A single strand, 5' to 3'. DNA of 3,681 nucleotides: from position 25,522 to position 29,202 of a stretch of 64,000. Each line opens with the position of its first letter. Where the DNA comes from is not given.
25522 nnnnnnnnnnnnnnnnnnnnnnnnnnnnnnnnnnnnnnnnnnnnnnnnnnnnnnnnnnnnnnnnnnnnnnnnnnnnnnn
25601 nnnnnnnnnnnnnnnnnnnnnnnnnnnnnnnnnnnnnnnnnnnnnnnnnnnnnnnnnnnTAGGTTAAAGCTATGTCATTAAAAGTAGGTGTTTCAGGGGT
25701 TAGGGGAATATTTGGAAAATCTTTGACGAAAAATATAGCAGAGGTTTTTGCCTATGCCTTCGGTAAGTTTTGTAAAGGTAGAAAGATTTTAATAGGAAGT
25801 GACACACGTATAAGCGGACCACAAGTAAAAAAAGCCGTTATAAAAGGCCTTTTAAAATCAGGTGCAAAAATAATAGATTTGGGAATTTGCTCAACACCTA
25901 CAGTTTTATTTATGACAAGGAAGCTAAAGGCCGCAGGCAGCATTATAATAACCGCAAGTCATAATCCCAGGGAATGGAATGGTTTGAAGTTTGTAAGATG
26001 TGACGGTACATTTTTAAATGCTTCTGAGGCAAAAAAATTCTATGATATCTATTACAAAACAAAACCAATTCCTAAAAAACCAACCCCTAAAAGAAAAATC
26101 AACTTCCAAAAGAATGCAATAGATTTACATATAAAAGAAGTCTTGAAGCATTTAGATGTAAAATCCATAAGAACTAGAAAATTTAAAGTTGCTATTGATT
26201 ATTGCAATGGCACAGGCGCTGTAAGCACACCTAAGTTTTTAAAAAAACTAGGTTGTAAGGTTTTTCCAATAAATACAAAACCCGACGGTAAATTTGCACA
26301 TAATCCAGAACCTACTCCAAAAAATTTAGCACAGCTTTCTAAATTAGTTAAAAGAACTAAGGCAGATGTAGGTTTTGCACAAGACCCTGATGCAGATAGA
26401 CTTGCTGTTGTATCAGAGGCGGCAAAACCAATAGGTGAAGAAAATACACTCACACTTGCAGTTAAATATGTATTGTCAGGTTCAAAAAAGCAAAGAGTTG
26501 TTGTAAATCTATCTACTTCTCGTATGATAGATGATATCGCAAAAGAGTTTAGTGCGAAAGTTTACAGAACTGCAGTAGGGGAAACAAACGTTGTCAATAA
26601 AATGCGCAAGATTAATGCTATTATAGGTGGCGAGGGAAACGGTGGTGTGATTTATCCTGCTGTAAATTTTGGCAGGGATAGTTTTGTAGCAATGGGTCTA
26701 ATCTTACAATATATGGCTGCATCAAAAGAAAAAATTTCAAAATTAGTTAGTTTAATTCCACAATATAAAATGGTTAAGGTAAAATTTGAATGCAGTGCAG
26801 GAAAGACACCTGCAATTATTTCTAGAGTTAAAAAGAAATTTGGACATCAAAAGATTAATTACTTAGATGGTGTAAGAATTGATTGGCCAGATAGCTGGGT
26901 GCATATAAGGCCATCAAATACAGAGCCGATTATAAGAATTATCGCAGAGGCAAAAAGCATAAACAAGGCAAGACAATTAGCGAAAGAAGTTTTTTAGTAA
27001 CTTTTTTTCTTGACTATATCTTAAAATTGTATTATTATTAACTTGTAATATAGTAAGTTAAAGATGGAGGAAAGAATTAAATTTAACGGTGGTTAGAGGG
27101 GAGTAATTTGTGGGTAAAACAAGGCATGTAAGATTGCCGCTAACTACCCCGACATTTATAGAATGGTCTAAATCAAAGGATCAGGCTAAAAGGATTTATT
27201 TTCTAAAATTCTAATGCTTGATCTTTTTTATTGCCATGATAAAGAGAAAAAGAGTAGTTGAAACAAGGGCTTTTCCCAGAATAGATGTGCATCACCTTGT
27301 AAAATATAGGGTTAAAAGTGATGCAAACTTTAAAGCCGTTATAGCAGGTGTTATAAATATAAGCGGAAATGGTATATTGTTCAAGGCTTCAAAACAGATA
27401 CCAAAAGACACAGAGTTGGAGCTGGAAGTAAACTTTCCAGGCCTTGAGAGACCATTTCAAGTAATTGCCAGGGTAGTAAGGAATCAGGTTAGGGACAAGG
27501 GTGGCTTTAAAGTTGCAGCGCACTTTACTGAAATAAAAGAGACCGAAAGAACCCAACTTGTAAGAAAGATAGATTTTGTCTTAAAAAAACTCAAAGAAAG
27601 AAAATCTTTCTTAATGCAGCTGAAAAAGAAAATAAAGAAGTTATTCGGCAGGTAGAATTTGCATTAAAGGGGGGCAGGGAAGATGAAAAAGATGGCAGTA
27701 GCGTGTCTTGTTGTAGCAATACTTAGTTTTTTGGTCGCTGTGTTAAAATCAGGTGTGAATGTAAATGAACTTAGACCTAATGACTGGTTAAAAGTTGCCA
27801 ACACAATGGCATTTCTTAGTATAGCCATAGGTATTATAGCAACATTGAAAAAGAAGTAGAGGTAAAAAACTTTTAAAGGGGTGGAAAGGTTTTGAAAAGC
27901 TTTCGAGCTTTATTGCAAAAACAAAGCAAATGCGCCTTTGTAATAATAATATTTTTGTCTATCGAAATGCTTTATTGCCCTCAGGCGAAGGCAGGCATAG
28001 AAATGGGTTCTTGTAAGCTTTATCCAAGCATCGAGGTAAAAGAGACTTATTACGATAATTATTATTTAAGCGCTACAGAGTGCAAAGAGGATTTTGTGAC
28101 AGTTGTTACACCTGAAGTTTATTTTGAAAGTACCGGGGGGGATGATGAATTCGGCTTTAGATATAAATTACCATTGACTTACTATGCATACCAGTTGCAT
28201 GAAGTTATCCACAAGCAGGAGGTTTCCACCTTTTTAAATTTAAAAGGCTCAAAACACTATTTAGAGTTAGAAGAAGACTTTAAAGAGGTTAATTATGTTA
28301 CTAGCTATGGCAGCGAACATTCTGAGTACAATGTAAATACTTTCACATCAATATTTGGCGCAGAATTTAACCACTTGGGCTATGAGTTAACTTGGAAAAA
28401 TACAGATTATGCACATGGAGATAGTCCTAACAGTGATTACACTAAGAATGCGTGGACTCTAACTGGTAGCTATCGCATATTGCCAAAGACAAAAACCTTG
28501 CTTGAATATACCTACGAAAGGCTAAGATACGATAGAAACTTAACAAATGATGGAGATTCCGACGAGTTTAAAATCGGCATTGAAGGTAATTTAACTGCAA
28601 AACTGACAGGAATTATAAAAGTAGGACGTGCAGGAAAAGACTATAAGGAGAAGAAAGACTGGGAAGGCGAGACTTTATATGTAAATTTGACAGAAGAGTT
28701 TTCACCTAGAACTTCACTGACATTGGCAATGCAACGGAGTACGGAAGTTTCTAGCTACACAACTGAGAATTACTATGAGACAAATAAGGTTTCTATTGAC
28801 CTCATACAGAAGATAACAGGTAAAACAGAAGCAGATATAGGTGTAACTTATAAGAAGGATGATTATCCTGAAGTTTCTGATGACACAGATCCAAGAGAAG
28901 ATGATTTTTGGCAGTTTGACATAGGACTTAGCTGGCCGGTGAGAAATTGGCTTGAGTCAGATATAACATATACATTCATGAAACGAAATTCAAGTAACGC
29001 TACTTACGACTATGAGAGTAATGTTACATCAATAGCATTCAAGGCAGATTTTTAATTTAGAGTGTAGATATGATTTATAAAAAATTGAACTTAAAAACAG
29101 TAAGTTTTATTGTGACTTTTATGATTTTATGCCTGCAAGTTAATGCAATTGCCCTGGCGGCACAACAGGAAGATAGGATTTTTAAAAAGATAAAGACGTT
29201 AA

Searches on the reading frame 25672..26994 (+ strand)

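Call 16: search_protein_families(library=pfam, proteins=[window:25672-26994:+], max_evalue=0.01)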
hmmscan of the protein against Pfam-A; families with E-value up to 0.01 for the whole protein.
window:25672-26994:+ (441 aa): 4 families
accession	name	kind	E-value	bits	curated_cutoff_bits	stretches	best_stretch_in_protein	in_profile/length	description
PF02878.22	PGM_PMM_I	-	1.5e-35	122.3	22.5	1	4-130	3-134/138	Phosphoglucomutase/phosphomannomutase, alpha/beta/alpha domain I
PF02879.22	PGM_PMM_II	-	8.2e-28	97.4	29.3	1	153-249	3-101/103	Phosphoglucomutase/phosphomannomutase, alpha/beta/alpha domain II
PF02880.22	PGM_PMM_III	-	4e-21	75.7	20.7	1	258-365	4-115/115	Phosphoglucomutase/phosphomannomutase, alpha/beta/alpha domain III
PF00408.26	PGM_PMM_IV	-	1.7e-09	38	23.1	1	370-440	2-65/68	Phosphoglucomutase/phosphomannomutase, C-terminal domain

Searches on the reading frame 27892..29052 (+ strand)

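Call 16: search_protein_families(library=pfam, proteins=[window:27892-29052:+], max_evalue=0.01)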
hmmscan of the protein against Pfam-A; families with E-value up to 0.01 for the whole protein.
window:27892-29052:+ (387 aa): 2 families
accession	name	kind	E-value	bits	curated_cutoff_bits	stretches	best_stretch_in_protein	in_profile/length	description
PF10082.15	BBP2_2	-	9.5e-19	67.9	23.7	1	31-383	3-374/378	Putative beta-barrel porin 2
PF04575.19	SlipAM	-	0.00087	19.3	22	1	235-387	129-288/288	Surface lipoprotein assembly modifier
